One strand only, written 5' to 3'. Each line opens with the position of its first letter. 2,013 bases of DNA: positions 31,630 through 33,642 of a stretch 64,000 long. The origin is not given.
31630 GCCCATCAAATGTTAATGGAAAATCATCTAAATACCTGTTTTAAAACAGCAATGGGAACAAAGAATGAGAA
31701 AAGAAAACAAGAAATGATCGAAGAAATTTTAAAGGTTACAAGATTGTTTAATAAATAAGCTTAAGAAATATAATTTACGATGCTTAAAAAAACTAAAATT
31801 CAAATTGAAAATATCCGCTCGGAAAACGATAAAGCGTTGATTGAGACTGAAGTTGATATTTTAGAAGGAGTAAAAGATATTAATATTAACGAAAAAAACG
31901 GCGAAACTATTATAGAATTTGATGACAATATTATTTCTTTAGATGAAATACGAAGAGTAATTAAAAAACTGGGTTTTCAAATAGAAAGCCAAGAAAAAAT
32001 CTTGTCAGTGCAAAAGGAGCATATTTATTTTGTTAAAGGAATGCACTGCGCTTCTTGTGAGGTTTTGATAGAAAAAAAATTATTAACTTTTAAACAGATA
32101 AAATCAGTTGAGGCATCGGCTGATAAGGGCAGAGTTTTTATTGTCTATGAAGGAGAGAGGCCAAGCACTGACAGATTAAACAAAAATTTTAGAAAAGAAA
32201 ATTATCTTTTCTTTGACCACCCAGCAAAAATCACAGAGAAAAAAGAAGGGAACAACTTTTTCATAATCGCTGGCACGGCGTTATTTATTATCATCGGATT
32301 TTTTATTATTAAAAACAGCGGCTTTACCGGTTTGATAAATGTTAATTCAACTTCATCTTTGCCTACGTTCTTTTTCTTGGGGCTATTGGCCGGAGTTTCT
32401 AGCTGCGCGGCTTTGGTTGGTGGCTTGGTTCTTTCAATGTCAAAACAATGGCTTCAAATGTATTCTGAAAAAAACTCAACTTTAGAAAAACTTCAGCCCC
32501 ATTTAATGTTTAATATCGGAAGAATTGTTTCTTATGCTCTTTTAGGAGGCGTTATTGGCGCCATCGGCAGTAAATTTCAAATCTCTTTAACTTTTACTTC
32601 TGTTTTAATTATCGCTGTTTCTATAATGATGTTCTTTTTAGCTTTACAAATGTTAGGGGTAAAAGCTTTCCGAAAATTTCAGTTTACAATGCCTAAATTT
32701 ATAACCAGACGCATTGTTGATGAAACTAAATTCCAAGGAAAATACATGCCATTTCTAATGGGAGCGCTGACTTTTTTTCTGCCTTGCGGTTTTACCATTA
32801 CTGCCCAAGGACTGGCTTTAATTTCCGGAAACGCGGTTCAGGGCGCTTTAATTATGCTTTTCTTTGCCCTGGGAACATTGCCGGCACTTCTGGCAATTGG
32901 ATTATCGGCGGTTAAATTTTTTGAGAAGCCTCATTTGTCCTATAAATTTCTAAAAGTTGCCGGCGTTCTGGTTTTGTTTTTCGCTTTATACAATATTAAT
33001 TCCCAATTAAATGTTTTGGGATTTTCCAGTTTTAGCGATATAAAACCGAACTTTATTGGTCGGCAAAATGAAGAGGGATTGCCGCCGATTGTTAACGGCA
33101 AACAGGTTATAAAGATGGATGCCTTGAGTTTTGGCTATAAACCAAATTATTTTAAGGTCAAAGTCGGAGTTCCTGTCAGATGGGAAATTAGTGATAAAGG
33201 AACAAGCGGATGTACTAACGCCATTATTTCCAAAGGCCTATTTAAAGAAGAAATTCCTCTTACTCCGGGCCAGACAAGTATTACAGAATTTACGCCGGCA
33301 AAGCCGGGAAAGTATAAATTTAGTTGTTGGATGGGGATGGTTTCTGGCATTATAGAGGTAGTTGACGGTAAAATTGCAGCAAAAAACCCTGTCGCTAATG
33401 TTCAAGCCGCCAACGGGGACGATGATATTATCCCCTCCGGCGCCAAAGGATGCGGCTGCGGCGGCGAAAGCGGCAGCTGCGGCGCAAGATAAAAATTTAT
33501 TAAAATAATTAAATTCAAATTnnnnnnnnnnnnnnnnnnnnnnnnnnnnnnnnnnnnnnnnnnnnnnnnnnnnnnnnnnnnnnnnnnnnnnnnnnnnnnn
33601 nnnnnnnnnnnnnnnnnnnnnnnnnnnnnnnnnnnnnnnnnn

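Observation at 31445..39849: Copper / thiol-redox island inserted at the 3' end of tRNA-Pro(GGG), with an 11-bp copy of the tRNA 3' end at the far boundary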

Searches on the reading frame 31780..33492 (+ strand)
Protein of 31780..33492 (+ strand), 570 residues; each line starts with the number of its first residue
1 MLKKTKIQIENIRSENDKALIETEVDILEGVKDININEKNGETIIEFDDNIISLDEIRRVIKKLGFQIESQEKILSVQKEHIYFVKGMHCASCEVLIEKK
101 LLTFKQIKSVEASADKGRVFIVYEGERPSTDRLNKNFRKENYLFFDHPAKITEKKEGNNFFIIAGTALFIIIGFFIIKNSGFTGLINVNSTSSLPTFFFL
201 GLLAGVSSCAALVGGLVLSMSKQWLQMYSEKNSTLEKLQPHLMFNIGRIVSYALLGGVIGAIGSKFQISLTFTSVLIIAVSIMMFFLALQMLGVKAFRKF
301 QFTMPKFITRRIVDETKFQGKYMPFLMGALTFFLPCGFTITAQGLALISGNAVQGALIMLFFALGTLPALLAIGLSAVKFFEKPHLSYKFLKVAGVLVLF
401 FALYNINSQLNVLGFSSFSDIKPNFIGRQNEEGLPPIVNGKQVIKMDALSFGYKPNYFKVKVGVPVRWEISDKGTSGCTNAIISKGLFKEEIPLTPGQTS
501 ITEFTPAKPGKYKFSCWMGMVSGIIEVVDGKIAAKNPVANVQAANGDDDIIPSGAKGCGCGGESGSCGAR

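Call 7: search_protein_families(library=pfam, proteins=[window:31780-33492:+], max_evalue=0.01)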
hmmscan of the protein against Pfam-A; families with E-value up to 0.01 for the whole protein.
window:31780-33492:+ (570 aa): 4 families
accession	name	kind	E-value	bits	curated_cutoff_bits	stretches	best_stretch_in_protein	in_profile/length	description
PF13386.12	DsbD_2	-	2.2e-35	122.8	24.9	1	196-404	1-199/199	Cytochrome C biogenesis protein transmembrane region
PF00403.32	HMA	-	2.7e-16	60.1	24.8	2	83-139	2-58/62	Heavy-metal-associated domain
PF02683.22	DsbD_TM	-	1.5e-10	41.2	27.1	1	193-405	4-214/219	Cytochrome C biogenesis protein transmembrane domain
PF13473.12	Cupredoxin_1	-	8.1e-09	35.9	27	1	440-522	19-99/104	Cupredoxin-like domain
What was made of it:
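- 31780..33492 (+): Membrane fusion protein: two HMA domains, a DsbD_2/CcdA-like transmembrane domain, a cupredoxin domain and a Cys-rich tail. Pfam (call 7).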

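Call 24: find_related_loci(query=window:31780-33492:+, collection=metagenome_contigs, flank=10000)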
Query window:31780-33492:+ (570 aa) in metagenome_contigs; peptide patterns used: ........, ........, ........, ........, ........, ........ (x = any residue, [..] = any of these).
457 stretches matched a pattern; 385 encode a relative of the query (tblastn E <= 1e-3); the best 80 are kept; 80 distinct loci.
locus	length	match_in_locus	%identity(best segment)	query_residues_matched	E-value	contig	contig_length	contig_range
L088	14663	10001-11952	80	1-556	0e+0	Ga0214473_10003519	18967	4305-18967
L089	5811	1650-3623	78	1-556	0e+0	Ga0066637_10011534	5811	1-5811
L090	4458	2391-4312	80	1-552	0e+0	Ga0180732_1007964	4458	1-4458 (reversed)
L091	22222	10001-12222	78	1-552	0e+0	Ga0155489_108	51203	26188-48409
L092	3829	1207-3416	77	1-552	0e+0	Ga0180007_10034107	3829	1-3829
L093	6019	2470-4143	76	1-552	0e+0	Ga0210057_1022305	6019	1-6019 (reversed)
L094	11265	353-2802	75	1-538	0e+0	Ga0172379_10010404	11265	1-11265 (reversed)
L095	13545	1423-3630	75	13-556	0e+0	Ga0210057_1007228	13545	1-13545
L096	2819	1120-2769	75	13-556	0e+0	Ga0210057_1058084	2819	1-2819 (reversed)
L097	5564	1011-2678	74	1-552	0e+0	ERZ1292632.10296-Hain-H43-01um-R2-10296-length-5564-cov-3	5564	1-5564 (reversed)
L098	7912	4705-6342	73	11-552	0e+0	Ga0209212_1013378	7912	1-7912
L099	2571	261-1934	72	1-552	0e+0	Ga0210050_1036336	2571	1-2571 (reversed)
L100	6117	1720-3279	74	17-536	0e+0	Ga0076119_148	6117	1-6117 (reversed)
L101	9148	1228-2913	71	1-556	0e+0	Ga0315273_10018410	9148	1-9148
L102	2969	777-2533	78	56-561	0e+0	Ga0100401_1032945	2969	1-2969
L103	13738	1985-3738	77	56-561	0e+0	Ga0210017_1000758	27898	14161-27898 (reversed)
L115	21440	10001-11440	79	79-556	0e+0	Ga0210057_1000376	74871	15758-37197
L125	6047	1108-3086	63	1-570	0e+0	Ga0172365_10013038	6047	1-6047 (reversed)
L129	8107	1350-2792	75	79-563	0e+0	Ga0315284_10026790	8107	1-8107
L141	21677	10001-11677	59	1-556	0e+0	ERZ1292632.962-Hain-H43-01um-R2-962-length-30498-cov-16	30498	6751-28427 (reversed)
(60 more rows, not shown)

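Call 33: search_protein_families(library=pfam, proteins=[L103:7041-7898:-, L129:5122-6039:-, L095:9763-10734:-, L095:10724-11344:-, L103:5847-6371:+, L103:6368-6958:+, L125:5125-5496:-, L115:14301-15428:+, L115:16640-17722:+, L141:16107-17252:+], max_evalue=0.001)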
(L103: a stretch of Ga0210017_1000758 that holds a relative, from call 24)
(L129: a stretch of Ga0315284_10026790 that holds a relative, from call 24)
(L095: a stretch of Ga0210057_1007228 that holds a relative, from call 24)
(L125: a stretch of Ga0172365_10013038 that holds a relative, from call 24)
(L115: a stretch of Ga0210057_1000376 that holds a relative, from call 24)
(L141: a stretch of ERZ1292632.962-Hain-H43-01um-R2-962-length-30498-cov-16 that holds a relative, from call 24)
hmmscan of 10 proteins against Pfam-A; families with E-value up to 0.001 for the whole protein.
L103:7041-7898:- (285 aa): 1 family
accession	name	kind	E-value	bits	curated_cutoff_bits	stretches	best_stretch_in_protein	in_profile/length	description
PF18780.6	HNH_repeat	-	7.4e-08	33.1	26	1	129-175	3-53/54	Homing endonuclease associated repeat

L129:5122-6039:- (305 aa): 1 family
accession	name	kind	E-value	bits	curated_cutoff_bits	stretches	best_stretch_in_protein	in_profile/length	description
PF18780.6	HNH_repeat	-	7.5e-09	36.2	26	1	142-190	2-54/54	Homing endonuclease associated repeat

L095:9763-10734:- (323 aa): 1 family
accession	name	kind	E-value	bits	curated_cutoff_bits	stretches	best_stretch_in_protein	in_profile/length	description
PF00730.31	HhH-GPD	-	1.3e-05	25.9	26.2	1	140-227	3-67/108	HhH-GPD superfamily base excision DNA repair protein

L095:10724-11344:- (206 aa): 0 families

L103:5847-6371:+ (174 aa): 0 families

L103:6368-6958:+ (196 aa): 0 families

L125:5125-5496:- (123 aa): 0 families

L115:14301-15428:+ (375 aa): 4 families
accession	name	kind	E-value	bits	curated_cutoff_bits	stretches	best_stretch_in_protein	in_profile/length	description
PF02568.20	ThiI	-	1.9e-69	233.7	20.5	1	164-359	1-196/197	Thiamine biosynthesis protein (ThiI)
PF22025.1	ThiI_fer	-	3.2e-10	40.7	25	1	9-78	2-71/72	ThiI ferredoxin-like domain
PF06508.19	QueC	-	3.5e-06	27.1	22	1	168-325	1-175/210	Queuosine biosynthesis protein QueC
PF02926.22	THUMP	-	0.00029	21.6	20.6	0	99-151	17-82/84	THUMP domain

L115:16640-17722:+ (360 aa): 3 families
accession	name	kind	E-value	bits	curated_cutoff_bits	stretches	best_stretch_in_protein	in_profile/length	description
PF00406.28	ADK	-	4.2e-12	46.9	26.8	1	133-239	52-123/151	Adenylate kinase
PF13207.12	AAA_17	-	1.2e-08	35.8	27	1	63-202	6-119/136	AAA domain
PF01637.24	ATPase_2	-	4.2e-05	23.9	33.2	1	39-166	6-123/225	ATPase domain predominantly from Archaea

L141:16107-17252:+ (381 aa): 1 family
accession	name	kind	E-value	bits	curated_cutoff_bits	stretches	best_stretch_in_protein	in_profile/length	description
PF00462.30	Glutaredoxin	-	7.1e-05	23.4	22.9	1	37-90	3-51/60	Glutaredoxin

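Call 64: find_homologous_proteins(query=window:31780-33492:+, max_evalue=1e-50)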
Query window:31780-33492:+ (570 aa): 2659 proteins with E <= 1e-50 among 8000 candidates; the best 120 are listed.
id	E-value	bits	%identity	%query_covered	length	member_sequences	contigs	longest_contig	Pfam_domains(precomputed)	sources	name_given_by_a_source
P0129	0.0e+0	1263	100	100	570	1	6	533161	PF00403.33,PF13473.13,PF02683.23,PF13386.13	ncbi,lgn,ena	-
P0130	0.0e+0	1047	84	96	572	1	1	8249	PF00403.33,PF13473.13,PF02683.23,PF13386.13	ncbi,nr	ncbi:MAG: sulfite exporter TauE/SafE family protein [bacterium]|nr:sulfite exporter TauE/SafE family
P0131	0.0e+0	1033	81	97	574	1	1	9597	PF00403.33,PF13473.13,PF02683.23,PF13386.13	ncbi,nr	ncbi:MAG: sulfite exporter TauE/SafE family protein [bacterium]|nr:sulfite exporter TauE/SafE family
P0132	0.0e+0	1021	80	99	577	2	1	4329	PF00403.33,PF13473.13,PF02683.23,PF13386.13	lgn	-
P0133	4.8e-298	1007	80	98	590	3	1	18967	PF00403.33,PF13473.13,PF02683.23,PF13386.13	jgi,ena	-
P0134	2.3e-297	1005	80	98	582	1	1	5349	PF00403.33,PF13473.13,PF02683.23,PF13386.13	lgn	-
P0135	3.0e-295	998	80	97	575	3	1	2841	PF00403.33,PF13473.13,PF02683.23,PF19991.6,PF13386.13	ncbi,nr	ncbi:sulfite exporter TauE/SafE family protein, partial [Patescibacteria group bacterium]|nr:sulfite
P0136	1.4e-294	996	78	100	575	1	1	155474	PF00403.33,PF13473.13,PF02683.23,PF13386.13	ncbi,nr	ncbi:MAG: sulfite exporter TauE/SafE family protein [bacterium]|nr:sulfite exporter TauE/SafE family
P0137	1.2e-292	990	78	97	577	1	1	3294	PF00403.33,PF13473.13,PF02683.23,PF19991.6,PF13386.13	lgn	-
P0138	9.5e-292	987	78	97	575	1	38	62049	PF00403.33,PF13473.13,PF02683.23,PF13386.13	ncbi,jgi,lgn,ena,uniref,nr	ncbi:MAG: hypothetical protein A3F95_02425 [Candidatus Nealsonbacteria bacterium RIFCSPLOWO2_12_FULL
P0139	1.1e-290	983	76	95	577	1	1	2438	PF00403.33,PF13473.13,PF02683.23,PF13386.13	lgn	-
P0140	1.8e-290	982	78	98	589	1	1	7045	PF00403.33,PF13473.13,PF13386.13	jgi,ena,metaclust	metaclust:\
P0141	1.0e-288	976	78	97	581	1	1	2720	PF00403.33,PF13473.13,PF02683.23,PF13386.13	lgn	-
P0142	7.3e-288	974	76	97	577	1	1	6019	PF00403.33,PF13473.13,PF19991.6,PF13386.13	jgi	-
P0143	1.8e-287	972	77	97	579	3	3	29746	PF00403.33,PF13473.13,PF02683.23,PF13386.13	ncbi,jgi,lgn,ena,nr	ncbi:sulfite exporter TauE/SafE family protein [Candidatus Parcubacteria bacterium]|nr:sulfite expor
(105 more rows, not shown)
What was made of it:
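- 31780..33492 (+): 2659 homologs at E <= 1e-50; the named ones among the best 120 listed are Patescibacteria/Parcubacteria or unclassified bacterial MAGs (call 64).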

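Call 65: find_encoding_contigs(protein=P0130, flank=10000, max_places=3)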
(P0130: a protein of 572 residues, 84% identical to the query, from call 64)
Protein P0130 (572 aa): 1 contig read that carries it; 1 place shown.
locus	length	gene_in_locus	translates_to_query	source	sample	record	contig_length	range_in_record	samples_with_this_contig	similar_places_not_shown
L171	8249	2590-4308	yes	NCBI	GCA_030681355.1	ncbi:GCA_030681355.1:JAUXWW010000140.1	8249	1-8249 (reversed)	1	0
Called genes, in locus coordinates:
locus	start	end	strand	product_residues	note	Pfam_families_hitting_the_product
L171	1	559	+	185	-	PF00266:Aminotran_5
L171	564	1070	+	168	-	PF01592:NifU_N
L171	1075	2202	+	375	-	PF02540:NAD_synthase (weak), PF03054:tRNA_Me_trans, PF20259:tRNA_Me_trans_M, PF20258:tRNA_Me_trans_C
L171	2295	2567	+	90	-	PF02583:Trns_repr_metal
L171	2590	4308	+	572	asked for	PF00403:HMA, PF02683:DsbD_TM, PF13386:DsbD_2, PF13473:Cupredoxin_1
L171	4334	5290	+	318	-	PF00403:HMA, PF13462:Thioredoxin_4, PF01323:DSBA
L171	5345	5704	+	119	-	-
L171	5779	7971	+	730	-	PF00403:HMA, PF00122:E1-E2_ATPase, PF00702:Hydrolase, PF08282:Hydrolase_3 (faint), PF12710:HAD (faint)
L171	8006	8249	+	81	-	PF02535:Zip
